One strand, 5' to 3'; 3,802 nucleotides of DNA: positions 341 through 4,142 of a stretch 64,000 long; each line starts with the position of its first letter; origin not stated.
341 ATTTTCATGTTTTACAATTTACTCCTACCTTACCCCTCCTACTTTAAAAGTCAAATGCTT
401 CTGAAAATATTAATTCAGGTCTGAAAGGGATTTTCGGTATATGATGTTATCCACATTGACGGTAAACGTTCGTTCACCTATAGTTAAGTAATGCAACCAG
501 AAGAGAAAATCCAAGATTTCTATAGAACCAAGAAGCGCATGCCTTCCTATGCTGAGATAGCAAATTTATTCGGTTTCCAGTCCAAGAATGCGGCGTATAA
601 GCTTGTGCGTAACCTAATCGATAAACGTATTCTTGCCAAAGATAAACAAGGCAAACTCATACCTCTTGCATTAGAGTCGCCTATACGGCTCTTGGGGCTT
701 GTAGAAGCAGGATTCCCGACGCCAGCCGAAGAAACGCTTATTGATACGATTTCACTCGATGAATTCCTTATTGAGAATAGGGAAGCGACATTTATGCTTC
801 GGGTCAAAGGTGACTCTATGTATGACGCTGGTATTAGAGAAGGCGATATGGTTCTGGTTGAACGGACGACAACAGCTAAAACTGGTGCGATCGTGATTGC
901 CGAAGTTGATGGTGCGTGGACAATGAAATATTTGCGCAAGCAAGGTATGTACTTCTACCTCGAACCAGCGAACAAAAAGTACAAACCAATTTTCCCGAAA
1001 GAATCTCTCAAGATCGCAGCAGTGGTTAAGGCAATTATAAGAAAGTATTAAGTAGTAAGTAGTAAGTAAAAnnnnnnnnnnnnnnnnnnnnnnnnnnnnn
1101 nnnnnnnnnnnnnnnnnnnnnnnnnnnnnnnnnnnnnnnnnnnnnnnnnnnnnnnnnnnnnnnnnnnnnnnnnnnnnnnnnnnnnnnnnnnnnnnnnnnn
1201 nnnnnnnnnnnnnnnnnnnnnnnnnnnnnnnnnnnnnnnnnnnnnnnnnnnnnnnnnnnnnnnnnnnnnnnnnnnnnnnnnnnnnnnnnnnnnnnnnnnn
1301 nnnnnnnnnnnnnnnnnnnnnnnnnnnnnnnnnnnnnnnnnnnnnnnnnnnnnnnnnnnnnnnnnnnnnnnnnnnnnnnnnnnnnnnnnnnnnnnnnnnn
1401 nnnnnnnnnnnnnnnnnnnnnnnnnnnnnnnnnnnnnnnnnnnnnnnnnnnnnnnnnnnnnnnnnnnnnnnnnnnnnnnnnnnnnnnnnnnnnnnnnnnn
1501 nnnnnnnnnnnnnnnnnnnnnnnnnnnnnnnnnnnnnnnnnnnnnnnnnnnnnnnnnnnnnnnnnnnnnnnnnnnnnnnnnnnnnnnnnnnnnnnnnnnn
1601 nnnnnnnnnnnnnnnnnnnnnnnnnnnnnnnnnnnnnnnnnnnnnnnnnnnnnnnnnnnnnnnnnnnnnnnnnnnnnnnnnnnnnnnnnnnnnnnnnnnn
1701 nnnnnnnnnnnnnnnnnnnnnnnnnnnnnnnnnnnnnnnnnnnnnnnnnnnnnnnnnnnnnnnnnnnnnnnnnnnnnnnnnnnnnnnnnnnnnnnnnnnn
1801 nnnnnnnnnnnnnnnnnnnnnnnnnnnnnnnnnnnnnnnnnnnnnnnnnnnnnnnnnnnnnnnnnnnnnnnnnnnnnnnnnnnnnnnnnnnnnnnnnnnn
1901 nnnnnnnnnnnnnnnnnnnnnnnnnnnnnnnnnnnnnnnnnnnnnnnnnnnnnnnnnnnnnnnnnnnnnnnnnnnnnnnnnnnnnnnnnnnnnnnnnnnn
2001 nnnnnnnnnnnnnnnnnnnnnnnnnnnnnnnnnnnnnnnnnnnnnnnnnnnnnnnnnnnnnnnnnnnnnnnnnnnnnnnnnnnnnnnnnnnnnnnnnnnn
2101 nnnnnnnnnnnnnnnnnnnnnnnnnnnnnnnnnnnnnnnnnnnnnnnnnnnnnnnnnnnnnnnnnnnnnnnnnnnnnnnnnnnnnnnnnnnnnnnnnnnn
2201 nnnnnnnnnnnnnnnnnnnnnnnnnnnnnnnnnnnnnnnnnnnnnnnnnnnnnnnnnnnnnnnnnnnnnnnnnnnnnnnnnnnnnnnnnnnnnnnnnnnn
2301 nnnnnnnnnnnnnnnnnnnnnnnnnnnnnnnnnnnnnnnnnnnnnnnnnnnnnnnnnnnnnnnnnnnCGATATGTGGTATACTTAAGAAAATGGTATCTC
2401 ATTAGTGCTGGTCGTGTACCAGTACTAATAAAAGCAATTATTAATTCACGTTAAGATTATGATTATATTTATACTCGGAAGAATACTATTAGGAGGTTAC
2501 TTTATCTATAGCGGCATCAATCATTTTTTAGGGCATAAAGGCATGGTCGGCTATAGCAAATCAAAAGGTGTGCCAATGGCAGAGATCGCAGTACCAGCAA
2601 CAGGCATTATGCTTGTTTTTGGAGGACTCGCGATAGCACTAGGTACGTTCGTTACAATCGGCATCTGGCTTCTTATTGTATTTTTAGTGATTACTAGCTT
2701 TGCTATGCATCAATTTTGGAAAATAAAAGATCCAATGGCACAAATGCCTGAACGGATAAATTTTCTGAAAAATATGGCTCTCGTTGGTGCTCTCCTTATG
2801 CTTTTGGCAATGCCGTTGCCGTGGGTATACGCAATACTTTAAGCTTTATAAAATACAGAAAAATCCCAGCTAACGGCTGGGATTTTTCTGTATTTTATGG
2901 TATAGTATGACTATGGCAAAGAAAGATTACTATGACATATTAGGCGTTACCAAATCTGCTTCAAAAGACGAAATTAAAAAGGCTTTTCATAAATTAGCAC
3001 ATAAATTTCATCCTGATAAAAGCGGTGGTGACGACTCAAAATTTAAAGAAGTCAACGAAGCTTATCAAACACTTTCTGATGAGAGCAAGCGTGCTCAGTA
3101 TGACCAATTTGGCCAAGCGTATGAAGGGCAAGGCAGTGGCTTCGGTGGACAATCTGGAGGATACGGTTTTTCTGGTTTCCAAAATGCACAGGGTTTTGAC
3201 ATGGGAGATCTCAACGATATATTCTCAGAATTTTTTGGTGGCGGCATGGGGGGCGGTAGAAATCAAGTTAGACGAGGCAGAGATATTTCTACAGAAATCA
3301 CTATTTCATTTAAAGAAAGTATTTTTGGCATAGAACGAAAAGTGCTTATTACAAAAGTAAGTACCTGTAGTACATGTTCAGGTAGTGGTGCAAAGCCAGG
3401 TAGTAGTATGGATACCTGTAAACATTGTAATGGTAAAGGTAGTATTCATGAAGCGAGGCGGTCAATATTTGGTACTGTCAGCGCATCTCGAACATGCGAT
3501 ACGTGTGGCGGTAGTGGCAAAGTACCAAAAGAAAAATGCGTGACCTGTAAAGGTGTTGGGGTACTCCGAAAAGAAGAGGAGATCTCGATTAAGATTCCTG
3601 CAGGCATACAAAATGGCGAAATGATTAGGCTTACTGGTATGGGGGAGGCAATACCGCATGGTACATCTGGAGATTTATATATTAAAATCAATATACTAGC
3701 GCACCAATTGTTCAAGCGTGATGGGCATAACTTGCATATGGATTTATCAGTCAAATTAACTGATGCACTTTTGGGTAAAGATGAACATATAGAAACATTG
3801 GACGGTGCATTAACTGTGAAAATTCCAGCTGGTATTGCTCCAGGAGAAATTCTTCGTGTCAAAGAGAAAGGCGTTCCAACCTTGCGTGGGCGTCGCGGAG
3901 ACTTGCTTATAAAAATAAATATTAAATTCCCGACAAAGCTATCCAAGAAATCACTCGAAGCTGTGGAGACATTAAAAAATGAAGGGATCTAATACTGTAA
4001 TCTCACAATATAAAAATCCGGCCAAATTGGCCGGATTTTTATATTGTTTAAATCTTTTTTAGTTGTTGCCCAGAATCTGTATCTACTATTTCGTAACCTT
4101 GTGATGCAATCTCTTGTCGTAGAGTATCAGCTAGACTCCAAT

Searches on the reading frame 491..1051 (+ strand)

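Call 35: search_protein_families(library=pfam, proteins=[window:491-1051:+], max_evalue=0.00001)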
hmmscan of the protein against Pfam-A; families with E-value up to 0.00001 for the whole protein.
window:491-1051:+ (186 aa): 1 family
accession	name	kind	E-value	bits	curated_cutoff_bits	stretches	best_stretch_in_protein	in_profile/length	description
PF00717.28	Peptidase_S24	-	6.6e-28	97.2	23.3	1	67-179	2-115/116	Peptidase S24-like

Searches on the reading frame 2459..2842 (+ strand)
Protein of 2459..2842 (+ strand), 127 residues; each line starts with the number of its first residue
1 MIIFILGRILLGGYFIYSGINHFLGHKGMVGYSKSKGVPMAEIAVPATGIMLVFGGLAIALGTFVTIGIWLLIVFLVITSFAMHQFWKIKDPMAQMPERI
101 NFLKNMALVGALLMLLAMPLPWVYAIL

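Call 43: search_protein_families(library=pfam, proteins=[window:2459-2842:+], max_evalue=0.00001)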
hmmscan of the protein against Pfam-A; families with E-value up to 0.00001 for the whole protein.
window:2459-2842:+ (127 aa): 2 families
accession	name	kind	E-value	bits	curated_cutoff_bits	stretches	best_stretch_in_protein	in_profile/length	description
PF07681.17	DoxX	-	2.7e-12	47.6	23.6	1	5-85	3-85/85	DoxX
PF05514.17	HR_lesion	-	2.2e-07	31.6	22.6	0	47-118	68-138/138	HR-like lesion-inducing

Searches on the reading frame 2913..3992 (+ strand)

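Call 35: search_protein_families(library=pfam, proteins=[window:2913-3992:+], max_evalue=0.00001)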
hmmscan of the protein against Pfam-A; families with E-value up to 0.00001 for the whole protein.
window:2913-3992:+ (359 aa): 3 families
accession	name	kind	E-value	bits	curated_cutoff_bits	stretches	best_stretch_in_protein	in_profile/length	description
PF01556.23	DnaJ_C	-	1.9e-43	148.6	26.6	1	126-340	2-152/152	DnaJ C terminal domain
PF00226.36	DnaJ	-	1.5e-24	86.3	27.8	1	5-64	1-63/63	DnaJ domain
PF00684.25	DnaJ_CXXCXGXG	-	3.8e-15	56.3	32.7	1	152-215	1-64/65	DnaJ central domain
